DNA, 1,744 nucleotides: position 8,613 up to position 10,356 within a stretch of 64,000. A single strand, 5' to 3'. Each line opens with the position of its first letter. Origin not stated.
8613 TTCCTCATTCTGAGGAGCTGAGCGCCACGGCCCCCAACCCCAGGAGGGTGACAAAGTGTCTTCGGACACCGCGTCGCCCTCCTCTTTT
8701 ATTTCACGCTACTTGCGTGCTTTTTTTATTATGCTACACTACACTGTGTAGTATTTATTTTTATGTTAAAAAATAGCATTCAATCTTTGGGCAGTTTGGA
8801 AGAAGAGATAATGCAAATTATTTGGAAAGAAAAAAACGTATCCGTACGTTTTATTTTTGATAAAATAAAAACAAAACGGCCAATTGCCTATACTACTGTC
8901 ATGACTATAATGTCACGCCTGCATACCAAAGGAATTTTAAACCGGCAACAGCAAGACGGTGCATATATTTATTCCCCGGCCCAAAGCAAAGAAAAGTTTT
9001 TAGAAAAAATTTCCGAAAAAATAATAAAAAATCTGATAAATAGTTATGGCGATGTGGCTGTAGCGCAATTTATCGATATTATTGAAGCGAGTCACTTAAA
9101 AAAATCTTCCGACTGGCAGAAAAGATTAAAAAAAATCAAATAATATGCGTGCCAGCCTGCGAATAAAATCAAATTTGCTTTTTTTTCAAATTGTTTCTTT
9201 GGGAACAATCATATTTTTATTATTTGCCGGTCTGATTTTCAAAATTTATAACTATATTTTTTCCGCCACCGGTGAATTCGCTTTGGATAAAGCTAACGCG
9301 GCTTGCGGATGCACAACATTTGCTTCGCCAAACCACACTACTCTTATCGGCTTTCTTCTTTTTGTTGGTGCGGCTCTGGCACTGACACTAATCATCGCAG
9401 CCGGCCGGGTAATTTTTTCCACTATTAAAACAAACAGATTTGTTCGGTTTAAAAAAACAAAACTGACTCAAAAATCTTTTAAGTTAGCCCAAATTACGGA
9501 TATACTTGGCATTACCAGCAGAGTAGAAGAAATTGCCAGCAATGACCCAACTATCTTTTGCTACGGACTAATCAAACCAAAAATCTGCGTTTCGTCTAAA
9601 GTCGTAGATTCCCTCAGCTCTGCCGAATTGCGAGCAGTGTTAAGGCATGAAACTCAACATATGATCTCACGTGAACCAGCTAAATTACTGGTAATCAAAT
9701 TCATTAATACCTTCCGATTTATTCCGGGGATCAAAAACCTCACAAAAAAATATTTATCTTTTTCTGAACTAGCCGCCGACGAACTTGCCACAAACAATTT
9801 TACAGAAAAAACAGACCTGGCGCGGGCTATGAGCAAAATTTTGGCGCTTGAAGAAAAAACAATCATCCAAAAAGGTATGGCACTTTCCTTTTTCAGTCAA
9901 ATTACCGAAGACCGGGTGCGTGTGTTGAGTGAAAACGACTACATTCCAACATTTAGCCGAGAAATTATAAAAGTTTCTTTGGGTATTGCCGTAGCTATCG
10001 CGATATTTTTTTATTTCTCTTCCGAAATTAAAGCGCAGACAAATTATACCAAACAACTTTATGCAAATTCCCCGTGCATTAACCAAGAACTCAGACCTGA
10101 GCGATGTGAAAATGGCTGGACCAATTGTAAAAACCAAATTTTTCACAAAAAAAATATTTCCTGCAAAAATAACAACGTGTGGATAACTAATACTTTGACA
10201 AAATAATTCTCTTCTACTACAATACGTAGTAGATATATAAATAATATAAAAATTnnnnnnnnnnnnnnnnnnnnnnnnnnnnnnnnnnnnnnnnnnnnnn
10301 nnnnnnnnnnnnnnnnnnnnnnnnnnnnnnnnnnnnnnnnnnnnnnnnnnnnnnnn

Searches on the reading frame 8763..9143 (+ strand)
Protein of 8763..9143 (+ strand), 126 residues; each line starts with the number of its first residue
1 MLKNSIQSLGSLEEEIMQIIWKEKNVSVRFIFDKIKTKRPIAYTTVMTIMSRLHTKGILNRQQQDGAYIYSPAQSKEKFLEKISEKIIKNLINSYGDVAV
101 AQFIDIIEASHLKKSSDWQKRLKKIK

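Call 3: search_protein_families(library=pfam, proteins=[window:8763-9143:+], max_evalue=0.1)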
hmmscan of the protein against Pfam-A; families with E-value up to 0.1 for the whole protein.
window:8763-9143:+ (126 aa): 8 families
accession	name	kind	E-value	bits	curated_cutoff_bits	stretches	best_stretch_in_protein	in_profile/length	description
PF03965.22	Penicillinase_R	-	2e-25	89.8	22.6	1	9-106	1-98/115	Penicillinase repressor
PF04983.23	RNA_pol_Rpb1_3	-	0.0056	17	28.9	1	31-107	51-142/162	RNA polymerase Rpb1, domain 3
PF14277.12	DUF4364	-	0.012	15.9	26.9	1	26-109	16-99/162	Domain of unknown function (DUF4364)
PF10826.14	DUF2551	-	0.044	14.5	23.4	1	14-65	14-68/83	Protein of unknown function (DUF2551)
PF25550.1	DUF7928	-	0.046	13.7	27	0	3-25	131-153/160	Domain of unknown function (DUF7928)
PF22330.2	Rib_mS39_PPR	-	0.048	13.8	27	0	15-51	155-190/194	Small ribosomal subunit protein mS39, PPR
PF00392.27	GntR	-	0.056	13.5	27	0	44-69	39-64/64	Bacterial regulatory proteins, gntR family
PF21984.2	DnaD_N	-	0.07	13.8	27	0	32-86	38-93/101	DnaD N-terminal domain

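Call 4: search_protein_families(library=ncbifam, proteins=[window:8763-9143:+], max_evalue=0.1)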
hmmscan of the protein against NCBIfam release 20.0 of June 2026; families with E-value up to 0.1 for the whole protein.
window:8763-9143:+ (126 aa): 9 families
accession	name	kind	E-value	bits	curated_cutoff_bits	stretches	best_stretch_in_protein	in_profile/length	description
TIGR02698.1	CopY_TcrY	equivalog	1.1e-13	51.5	121.95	1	13-105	6-98/130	CopY/TcrY family copper transport repressor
NF000243.1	MecI_of_mecA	exception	4.5e-09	36.6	250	1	4-100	3-99/123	mecA-type methicillin resistance repressor MecI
NF000186.1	BlaI_of_MRSA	exception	1.5e-08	34.8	250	1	12-91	11-89/126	penicillinase repressor BlaI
NF012168.1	BlaI_of_BCL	exception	1.5e-07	31.4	180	1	6-111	3-105/121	penicillinase repressor BlaI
NF000244.1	MecI_of_mecC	exception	5.1e-06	26.4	250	1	10-106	9-105/125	mecC-type methicillin resistance repressor MecI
TIGR04472.1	reg_rSAM_mob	hypoth_equivalog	0.00011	22.3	240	1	5-108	25-130/141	radical SAM mobile pair system MarR family transcriptional regulator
NF003210.0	PRK04172.1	equivalog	0.023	13.5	350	1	9-121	4-114/496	phenylalanine--tRNA ligase subunit alpha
NF052638.1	TransRegOhrRVib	equivalog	0.024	14.3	200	1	16-64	42-86/141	transcriptional regulator OhrR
TIGR02018.2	his_ut_repres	equivalog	0.027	13.8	220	1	41-86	35-81/226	histidine utilization transcriptional repressor HutC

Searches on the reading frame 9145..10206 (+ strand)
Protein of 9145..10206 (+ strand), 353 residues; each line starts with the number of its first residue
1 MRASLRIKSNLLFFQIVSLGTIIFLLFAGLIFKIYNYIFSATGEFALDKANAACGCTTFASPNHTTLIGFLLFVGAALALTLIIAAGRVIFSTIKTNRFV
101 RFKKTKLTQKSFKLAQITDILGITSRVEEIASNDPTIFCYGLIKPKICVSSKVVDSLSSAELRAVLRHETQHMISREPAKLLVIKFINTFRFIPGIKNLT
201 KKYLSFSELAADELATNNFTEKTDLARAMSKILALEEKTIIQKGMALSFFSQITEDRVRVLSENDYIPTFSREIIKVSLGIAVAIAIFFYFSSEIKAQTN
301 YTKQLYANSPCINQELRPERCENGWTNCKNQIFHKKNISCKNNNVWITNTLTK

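Call 3: search_protein_families(library=pfam, proteins=[window:9145-10206:+], max_evalue=0.1)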
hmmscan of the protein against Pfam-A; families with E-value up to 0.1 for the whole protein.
window:9145-10206:+ (353 aa): 2 families
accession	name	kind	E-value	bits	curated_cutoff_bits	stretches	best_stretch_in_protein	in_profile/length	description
PF05569.17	Peptidase_M56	-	4.3e-08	33.1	31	1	60-253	94-289/296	BlaR1 peptidase M56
PF01435.24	Peptidase_M48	-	2.1e-07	31.4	20.3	1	129-187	29-91/186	Peptidase family M48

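Call 4: search_protein_families(library=ncbifam, proteins=[window:9145-10206:+], max_evalue=0.1)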
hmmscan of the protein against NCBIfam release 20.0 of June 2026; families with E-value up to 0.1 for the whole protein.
window:9145-10206:+ (353 aa): 8 families
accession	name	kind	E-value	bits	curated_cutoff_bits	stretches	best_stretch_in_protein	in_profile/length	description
NF000326.1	blaR1_generic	equivalog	5.9e-05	21.6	400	1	80-287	106-322/585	BlaR1 family beta-lactam sensor/signal transducer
NF002669.0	PRK02391.1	equivalog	9.6e-05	21.7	341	1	72-190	44-162/298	zinc metalloprotease HtpX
NF003965.0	PRK05457.1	equivalog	0.0028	17.1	245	1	104-190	76-163/285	protease HtpX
NF033109.1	sensor_MecR1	exception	0.0033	16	1200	1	54-196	95-233/585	beta-lactam sensor/signal transducer MecR1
NF002839.0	PRK03072.1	equivalog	0.011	14.9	412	0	146-177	113-144/291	zinc metalloprotease HtpX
NF002322.0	PRK01265.1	equivalog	0.013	15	275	1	135-192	111-170/325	zinc metalloprotease HtpX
NF002363.0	PRK01345.1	equivalog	0.016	14.3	422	0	68-177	20-139/318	zinc metalloprotease HtpX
NF002775.0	PRK02870.1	equivalog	0.09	12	285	0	147-176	158-187/338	zinc metalloprotease HtpX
